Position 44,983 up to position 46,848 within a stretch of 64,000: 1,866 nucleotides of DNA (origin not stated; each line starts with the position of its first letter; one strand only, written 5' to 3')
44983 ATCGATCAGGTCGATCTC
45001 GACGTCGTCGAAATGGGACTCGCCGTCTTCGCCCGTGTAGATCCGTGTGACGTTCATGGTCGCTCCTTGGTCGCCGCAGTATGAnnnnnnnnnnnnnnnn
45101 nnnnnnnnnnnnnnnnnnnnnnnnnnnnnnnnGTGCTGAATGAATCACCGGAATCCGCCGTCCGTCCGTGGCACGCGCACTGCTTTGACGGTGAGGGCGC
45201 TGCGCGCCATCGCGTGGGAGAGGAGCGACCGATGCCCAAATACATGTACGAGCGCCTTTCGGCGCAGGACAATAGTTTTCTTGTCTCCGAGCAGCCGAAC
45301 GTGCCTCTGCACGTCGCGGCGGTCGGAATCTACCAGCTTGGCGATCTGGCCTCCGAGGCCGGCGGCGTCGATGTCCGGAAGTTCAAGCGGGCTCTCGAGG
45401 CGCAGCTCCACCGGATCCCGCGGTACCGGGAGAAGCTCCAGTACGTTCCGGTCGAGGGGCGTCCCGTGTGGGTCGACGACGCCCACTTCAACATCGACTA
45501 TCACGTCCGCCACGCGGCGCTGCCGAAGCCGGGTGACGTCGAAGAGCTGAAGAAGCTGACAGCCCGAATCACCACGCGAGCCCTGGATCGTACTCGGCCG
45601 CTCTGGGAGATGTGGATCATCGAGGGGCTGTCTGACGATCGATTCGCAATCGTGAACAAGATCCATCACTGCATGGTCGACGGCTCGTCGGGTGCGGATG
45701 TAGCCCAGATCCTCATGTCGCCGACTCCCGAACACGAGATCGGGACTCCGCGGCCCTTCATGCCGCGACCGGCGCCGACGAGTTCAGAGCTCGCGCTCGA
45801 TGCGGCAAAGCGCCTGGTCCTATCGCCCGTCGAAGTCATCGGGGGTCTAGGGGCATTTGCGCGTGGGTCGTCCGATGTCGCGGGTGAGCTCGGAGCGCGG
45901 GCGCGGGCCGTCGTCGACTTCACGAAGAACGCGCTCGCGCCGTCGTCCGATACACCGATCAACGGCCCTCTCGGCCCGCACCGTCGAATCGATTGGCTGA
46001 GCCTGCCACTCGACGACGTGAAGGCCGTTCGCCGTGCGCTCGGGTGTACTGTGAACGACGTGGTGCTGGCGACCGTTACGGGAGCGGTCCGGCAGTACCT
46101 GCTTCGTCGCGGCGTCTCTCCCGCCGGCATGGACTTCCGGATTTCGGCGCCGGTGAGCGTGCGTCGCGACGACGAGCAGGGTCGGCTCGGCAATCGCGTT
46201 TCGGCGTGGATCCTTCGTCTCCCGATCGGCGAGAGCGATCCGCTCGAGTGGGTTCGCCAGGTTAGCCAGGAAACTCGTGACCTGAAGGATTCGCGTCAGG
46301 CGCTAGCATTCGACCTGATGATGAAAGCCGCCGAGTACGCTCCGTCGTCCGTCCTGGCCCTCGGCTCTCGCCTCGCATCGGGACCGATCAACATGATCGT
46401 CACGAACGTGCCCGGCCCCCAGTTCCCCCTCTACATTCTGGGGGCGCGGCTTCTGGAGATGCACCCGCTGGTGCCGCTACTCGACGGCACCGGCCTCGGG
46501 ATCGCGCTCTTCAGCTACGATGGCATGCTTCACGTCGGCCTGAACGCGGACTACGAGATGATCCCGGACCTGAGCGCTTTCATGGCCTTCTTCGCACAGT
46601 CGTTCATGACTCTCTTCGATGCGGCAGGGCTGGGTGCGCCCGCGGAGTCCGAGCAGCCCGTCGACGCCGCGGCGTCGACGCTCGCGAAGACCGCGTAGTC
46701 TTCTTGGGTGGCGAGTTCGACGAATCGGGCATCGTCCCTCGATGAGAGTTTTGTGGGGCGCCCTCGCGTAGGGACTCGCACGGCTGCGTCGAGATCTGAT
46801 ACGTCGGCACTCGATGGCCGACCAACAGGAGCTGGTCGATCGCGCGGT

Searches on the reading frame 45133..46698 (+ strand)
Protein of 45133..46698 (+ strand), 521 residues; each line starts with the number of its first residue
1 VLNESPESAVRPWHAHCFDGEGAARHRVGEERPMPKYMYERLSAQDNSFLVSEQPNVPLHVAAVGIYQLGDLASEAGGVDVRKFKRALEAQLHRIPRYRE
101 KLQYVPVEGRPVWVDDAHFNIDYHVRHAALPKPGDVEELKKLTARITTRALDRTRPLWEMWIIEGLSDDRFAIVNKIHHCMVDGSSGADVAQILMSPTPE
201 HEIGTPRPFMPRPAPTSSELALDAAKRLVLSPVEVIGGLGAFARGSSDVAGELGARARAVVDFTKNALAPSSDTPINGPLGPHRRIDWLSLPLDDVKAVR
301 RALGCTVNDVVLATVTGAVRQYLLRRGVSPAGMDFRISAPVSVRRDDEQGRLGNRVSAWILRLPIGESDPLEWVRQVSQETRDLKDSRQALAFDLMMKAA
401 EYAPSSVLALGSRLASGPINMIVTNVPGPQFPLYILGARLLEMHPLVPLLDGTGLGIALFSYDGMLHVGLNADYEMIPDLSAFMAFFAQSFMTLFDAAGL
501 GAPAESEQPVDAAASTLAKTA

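Call 69: search_protein_families(library=pfam, proteins=[window:45133-46698:+], max_evalue=0.0001)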
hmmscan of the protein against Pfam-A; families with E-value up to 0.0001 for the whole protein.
window:45133-46698:+ (521 aa): 2 families
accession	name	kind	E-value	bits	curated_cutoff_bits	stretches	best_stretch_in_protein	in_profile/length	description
PF03007.21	WS_DGAT_cat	-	8.8e-70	235.9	23.6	1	42-311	1-263/263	Wax ester synthase/diacylglycerol acyltransferase catalytic domain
PF06974.18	WS_DGAT_C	-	3.8e-33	115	20.7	1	353-493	2-143/145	WS/DGAT C-terminal domain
